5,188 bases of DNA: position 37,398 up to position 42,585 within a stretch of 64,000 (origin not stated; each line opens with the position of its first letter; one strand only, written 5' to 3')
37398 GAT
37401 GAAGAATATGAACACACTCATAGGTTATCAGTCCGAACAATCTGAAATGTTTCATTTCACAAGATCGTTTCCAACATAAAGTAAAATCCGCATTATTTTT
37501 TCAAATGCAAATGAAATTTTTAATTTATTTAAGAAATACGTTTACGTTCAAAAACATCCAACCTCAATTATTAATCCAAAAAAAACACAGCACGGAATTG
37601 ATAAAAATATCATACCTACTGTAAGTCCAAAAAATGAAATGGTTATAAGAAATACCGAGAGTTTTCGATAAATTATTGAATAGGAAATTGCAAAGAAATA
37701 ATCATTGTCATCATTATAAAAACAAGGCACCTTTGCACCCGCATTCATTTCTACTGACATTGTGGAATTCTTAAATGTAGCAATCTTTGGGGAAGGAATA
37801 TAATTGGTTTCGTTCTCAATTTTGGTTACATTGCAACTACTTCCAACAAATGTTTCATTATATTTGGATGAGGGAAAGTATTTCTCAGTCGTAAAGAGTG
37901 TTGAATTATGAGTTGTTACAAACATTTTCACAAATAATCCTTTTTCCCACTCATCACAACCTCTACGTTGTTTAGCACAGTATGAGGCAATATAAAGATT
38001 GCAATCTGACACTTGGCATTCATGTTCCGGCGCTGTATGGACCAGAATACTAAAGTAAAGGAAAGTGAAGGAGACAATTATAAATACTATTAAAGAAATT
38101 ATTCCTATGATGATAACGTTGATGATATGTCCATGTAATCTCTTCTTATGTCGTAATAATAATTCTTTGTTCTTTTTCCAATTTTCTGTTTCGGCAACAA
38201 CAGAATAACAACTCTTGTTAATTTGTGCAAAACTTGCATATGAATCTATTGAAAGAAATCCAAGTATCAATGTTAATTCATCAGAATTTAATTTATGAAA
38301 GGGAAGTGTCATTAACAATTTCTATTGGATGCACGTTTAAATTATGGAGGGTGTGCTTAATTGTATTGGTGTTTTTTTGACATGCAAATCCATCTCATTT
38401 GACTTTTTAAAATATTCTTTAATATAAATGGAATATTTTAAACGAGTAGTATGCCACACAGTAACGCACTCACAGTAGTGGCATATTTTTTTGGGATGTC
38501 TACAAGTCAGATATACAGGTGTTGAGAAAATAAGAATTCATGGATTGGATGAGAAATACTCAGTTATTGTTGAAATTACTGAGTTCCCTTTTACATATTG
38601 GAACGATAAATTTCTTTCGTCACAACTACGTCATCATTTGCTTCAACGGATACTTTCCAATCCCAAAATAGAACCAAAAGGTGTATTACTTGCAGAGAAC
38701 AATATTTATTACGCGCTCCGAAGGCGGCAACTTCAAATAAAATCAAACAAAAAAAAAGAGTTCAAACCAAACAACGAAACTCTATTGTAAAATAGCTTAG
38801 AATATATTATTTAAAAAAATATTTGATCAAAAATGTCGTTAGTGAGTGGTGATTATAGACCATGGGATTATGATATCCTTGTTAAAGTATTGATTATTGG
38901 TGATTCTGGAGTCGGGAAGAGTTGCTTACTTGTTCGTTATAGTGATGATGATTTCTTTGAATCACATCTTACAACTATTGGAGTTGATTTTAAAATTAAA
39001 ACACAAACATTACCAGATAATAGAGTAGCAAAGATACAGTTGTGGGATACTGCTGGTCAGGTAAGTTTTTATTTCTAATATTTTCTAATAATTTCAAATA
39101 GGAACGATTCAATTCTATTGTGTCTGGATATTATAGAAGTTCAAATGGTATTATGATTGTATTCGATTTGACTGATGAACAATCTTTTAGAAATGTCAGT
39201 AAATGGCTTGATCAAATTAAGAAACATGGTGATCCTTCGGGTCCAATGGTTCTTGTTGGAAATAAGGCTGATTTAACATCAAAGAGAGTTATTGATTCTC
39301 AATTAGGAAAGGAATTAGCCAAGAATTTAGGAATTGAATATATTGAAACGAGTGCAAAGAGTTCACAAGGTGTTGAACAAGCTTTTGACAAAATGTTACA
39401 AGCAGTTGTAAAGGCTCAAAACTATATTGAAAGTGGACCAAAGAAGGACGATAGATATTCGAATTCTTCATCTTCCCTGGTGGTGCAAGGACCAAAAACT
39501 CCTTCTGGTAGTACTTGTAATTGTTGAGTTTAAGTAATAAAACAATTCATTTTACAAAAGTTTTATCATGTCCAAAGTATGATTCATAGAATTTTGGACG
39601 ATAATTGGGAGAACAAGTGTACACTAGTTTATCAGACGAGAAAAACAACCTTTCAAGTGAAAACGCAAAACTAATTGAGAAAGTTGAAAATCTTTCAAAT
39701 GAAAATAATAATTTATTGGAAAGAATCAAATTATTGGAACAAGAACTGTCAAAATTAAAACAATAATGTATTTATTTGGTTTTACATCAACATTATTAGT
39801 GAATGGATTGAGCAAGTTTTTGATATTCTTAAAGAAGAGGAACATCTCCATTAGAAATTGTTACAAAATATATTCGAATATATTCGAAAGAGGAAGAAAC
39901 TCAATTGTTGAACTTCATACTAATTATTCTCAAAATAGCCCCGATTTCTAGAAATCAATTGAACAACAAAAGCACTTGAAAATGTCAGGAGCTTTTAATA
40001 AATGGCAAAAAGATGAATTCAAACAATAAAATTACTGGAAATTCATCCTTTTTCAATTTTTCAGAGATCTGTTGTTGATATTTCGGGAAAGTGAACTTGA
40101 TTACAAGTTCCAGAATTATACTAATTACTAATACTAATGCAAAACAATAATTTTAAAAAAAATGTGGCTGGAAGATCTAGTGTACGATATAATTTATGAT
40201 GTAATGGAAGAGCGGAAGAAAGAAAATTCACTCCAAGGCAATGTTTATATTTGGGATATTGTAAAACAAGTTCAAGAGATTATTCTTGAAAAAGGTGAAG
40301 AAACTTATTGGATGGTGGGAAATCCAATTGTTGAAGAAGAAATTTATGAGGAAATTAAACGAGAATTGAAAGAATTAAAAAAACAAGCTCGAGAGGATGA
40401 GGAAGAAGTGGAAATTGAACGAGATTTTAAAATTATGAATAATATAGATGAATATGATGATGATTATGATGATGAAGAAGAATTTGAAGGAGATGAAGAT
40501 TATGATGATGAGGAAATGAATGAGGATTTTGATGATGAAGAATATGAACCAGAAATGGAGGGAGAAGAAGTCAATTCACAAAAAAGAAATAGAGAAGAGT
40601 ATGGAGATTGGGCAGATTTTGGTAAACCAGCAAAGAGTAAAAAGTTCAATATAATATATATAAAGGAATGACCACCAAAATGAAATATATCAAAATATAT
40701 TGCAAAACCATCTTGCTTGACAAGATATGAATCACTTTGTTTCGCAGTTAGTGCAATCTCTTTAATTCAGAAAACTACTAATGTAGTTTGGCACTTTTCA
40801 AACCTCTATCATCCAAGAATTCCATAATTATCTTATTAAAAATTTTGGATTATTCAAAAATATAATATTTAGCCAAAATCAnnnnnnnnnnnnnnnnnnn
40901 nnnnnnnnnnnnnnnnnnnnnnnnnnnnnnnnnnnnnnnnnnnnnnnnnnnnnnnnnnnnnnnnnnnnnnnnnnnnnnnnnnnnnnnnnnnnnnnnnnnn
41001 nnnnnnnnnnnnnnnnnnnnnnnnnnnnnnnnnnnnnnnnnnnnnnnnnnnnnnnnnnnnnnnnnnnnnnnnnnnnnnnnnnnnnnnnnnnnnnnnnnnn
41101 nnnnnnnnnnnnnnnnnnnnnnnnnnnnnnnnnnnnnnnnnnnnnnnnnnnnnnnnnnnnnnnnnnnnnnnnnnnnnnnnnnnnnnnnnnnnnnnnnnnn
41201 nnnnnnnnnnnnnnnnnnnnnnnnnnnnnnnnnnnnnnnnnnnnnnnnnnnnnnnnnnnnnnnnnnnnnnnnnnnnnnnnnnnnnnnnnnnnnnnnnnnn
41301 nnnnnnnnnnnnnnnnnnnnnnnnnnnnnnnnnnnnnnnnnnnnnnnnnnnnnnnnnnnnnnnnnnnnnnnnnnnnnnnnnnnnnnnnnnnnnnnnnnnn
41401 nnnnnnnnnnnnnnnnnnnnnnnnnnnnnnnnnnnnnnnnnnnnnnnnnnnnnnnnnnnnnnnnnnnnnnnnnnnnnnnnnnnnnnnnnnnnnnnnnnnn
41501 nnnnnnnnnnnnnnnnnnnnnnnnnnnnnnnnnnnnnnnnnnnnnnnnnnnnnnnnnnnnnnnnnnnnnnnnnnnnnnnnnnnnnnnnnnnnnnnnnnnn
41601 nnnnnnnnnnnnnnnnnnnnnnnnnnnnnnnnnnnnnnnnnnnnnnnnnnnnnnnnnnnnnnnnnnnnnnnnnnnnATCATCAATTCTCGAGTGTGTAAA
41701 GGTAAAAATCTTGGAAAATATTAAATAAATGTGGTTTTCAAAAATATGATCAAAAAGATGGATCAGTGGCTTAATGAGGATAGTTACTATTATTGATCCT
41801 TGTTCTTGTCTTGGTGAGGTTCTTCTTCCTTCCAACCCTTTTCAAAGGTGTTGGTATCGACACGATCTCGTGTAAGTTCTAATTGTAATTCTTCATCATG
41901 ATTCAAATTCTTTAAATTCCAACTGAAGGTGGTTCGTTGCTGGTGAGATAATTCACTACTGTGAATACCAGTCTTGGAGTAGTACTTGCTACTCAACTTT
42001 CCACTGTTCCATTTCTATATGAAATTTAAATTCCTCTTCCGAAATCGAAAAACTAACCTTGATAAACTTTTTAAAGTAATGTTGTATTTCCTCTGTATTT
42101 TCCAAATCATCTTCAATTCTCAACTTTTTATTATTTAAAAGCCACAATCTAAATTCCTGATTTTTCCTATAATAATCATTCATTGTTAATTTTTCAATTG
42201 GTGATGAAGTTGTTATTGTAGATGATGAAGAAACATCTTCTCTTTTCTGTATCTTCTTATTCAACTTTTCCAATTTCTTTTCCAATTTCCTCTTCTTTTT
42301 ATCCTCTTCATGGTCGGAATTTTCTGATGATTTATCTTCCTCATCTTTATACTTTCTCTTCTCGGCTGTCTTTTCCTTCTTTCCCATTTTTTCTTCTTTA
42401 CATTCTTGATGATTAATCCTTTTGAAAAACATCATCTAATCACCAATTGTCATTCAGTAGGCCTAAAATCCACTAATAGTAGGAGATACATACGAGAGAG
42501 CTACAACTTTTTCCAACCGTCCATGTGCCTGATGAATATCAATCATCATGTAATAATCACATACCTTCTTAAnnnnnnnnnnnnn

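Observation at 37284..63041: Recurrent GC palindrome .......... (E2F-like) in promoters of an otherwise AT-rich genome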

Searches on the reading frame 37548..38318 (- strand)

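Call 11: search_protein_families(library=pfam, proteins=[window:37548-38318:-], max_evalue=0.01)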
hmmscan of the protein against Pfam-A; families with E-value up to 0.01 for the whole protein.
window:37548-38318:- (256 aa): 1 family
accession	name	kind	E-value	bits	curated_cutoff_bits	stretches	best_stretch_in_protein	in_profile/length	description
PF00646.38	F-box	-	0.0025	18.1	20.5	1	8-49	2-43/43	F-box domain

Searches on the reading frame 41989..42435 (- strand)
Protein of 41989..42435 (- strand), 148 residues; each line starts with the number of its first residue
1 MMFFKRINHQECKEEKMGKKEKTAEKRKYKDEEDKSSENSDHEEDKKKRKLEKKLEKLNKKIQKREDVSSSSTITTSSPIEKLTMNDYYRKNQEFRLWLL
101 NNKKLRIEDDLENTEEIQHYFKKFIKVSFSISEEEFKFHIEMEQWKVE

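Call 82: search_protein_families(library=pfam, proteins=[window:41989-42435:-], max_evalue=0.001)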
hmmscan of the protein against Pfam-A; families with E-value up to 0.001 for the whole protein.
window:41989-42435:- (148 aa): 0 families
